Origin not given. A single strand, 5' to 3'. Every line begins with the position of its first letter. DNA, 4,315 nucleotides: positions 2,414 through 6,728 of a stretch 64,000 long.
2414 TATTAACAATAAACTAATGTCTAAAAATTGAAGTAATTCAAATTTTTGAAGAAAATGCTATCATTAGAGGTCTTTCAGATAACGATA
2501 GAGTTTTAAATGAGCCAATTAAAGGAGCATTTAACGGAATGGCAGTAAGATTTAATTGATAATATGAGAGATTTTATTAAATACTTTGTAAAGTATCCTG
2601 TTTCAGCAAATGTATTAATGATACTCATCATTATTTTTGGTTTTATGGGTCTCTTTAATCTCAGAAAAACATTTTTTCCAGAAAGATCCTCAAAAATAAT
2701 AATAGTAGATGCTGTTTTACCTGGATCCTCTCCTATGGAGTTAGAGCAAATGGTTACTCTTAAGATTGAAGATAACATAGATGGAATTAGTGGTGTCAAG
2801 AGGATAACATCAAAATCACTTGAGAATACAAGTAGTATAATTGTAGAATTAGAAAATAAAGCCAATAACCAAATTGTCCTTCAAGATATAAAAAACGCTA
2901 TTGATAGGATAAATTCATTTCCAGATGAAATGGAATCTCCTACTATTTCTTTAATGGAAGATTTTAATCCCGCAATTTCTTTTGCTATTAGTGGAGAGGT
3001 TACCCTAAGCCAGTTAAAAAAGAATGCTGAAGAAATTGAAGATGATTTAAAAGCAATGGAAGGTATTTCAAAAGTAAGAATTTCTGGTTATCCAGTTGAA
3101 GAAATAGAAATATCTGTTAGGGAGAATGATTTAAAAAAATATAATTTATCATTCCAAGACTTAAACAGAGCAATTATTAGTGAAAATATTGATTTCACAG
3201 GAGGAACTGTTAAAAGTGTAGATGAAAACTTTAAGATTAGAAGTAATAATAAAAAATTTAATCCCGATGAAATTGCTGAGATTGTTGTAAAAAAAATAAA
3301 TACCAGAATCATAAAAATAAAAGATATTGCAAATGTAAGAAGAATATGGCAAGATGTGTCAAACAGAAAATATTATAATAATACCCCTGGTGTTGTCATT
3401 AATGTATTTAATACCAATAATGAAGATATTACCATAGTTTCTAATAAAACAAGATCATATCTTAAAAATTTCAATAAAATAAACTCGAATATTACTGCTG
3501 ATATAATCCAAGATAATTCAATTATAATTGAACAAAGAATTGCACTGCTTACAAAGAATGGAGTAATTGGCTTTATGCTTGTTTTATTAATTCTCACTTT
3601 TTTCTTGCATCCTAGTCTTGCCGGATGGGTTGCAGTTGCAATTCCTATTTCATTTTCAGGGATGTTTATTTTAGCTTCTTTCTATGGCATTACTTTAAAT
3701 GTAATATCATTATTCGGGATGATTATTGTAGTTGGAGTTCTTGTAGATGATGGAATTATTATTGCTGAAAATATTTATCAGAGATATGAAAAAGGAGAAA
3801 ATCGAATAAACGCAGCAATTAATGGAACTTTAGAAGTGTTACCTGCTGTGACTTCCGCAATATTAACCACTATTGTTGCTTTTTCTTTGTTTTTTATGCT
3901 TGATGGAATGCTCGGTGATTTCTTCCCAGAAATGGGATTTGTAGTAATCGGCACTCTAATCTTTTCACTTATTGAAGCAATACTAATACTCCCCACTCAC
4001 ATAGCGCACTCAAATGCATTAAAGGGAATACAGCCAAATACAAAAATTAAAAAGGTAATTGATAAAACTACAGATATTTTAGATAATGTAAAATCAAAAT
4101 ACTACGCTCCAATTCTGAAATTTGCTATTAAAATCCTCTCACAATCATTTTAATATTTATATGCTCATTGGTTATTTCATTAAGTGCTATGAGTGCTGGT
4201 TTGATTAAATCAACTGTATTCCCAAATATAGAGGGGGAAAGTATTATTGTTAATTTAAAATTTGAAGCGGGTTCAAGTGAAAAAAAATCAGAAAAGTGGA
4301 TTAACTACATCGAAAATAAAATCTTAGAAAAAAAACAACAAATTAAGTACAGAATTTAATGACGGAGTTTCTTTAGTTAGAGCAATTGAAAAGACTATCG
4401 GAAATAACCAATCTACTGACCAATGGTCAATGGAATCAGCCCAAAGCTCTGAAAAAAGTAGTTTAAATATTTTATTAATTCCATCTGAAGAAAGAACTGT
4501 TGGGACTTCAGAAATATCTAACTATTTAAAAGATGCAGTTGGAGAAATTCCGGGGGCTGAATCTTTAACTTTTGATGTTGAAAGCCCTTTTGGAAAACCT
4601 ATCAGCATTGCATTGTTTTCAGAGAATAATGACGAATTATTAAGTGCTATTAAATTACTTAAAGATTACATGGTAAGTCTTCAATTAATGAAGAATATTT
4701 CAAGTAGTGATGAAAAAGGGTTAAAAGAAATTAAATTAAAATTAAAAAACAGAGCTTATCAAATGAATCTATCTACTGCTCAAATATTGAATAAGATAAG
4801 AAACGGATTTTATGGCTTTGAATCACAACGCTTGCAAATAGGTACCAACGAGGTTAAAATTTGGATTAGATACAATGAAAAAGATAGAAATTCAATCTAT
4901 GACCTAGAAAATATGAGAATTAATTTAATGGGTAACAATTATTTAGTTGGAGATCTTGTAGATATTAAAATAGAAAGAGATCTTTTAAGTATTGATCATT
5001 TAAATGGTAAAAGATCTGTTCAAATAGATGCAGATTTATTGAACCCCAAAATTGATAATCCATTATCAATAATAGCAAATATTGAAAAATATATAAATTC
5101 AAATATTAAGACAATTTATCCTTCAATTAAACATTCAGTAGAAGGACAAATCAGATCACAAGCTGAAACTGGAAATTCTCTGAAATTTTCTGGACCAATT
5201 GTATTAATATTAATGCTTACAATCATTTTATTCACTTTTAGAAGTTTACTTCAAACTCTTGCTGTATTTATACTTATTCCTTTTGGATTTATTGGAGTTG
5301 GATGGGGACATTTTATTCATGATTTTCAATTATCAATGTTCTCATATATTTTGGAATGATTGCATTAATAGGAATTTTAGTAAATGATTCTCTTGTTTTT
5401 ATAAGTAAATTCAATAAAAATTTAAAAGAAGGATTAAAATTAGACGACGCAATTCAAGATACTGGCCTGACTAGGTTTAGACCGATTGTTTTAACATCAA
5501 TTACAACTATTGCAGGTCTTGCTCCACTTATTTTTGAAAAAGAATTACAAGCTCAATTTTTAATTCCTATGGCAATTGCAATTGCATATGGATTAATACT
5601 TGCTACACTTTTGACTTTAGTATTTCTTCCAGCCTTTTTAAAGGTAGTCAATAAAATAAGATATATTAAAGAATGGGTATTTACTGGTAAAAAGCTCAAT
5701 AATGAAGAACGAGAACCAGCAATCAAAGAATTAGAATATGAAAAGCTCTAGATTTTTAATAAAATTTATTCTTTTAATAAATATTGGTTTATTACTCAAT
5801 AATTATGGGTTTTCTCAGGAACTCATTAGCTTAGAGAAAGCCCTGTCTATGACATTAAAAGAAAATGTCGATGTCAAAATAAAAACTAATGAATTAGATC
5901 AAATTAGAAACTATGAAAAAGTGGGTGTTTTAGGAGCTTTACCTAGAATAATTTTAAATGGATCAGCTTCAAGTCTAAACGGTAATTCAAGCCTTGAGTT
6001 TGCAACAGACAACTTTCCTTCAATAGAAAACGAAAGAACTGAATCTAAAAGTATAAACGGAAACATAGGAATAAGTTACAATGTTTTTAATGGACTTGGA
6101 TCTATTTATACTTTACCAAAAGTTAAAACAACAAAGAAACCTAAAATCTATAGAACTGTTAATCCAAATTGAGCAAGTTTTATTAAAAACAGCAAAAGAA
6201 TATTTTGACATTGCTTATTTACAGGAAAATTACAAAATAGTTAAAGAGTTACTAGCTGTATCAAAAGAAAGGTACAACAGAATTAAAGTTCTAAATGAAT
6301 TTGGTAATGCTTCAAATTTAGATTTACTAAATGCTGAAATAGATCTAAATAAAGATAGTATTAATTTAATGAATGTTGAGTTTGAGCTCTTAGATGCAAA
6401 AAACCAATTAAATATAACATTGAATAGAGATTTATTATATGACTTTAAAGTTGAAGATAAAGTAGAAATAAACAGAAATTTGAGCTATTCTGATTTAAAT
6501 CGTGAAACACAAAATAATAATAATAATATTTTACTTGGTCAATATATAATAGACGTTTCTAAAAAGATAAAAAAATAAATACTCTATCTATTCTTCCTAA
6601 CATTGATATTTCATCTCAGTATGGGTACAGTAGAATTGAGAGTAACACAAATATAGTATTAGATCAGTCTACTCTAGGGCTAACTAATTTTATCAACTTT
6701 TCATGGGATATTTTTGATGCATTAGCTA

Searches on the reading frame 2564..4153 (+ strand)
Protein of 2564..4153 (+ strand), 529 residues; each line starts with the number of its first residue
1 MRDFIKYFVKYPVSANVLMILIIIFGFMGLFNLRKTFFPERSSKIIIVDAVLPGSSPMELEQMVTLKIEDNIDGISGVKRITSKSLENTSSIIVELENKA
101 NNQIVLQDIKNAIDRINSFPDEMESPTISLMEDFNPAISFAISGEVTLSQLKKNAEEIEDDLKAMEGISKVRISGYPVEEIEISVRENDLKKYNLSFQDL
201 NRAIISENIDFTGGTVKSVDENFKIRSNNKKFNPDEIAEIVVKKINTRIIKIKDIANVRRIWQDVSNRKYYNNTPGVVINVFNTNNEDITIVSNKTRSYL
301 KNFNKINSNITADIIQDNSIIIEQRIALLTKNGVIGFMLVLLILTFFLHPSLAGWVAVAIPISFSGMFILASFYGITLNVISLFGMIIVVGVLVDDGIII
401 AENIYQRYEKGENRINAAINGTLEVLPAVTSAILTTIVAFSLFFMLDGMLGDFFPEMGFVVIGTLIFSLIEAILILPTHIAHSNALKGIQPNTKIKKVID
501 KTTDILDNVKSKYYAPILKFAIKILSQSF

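Call 78: search_protein_families(library=pfam, proteins=[window:2564-4153:+], max_evalue=0.0001)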
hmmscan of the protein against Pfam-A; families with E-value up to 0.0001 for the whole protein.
window:2564-4153:+ (529 aa): 1 family
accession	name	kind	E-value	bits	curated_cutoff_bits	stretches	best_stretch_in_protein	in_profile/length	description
PF00873.25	ACR_tran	-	1.3e-85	288.5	28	1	4-522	1-524/1021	AcrB/AcrD/AcrF family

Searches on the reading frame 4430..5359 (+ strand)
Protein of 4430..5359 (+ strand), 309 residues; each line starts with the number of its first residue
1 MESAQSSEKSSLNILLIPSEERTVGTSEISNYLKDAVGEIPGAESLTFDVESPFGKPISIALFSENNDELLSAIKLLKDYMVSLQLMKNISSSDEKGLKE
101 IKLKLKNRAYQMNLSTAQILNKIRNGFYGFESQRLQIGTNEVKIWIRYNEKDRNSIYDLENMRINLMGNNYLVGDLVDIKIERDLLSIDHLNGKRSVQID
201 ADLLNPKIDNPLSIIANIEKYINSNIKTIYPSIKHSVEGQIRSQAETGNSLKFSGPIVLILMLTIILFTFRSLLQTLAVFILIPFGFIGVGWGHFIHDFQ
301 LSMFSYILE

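Call 78: search_protein_families(library=pfam, proteins=[window:4430-5359:+], max_evalue=0.0001)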
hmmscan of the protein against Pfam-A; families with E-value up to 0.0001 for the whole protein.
window:4430-5359:+ (309 aa): 1 family
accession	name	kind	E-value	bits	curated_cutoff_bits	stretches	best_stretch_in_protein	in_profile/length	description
PF00873.25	ACR_tran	-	6e-22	77.7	28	1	5-307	609-920/1021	AcrB/AcrD/AcrF family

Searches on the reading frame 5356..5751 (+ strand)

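Call 13: search_protein_families(library=pfam, proteins=[window:5356-5751:+], max_evalue=0.001)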
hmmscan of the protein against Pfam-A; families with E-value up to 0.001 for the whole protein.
window:5356-5751:+ (131 aa): 2 families
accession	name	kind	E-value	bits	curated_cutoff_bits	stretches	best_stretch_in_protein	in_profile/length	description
PF00873.25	ACR_tran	-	4e-19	68.3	28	1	1-98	922-1020/1021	AcrB/AcrD/AcrF family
PF03176.21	MMPL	-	2.6e-06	27.1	20.5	1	3-101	210-305/333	MMPL family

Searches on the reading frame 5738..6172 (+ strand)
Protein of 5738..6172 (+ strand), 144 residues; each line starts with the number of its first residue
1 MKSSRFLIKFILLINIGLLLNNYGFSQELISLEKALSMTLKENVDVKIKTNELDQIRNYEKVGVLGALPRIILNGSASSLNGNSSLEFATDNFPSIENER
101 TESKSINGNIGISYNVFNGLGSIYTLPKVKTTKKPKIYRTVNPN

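Call 13: search_protein_families(library=pfam, proteins=[window:5738-6172:+], max_evalue=0.001)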
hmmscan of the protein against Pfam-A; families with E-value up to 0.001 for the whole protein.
window:5738-6172:+ (144 aa): 1 family
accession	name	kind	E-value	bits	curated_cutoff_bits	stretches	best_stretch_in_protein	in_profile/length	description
PF02321.23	OEP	-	2.9e-05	24.4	22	1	32-123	1-80/187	Outer membrane efflux protein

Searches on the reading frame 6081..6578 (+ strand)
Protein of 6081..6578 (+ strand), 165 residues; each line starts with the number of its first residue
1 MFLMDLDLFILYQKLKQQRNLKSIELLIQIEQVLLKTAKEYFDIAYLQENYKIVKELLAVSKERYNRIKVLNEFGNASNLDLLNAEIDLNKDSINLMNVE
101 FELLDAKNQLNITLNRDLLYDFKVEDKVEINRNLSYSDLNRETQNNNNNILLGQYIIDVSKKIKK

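Call 13: search_protein_families(library=pfam, proteins=[window:6081-6578:+], max_evalue=0.001)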
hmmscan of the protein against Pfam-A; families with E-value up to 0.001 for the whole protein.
window:6081-6578:+ (165 aa): 1 family
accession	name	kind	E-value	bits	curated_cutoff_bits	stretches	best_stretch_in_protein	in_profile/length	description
PF02321.23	OEP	-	6.2e-10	39.6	22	1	13-115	85-187/187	Outer membrane efflux protein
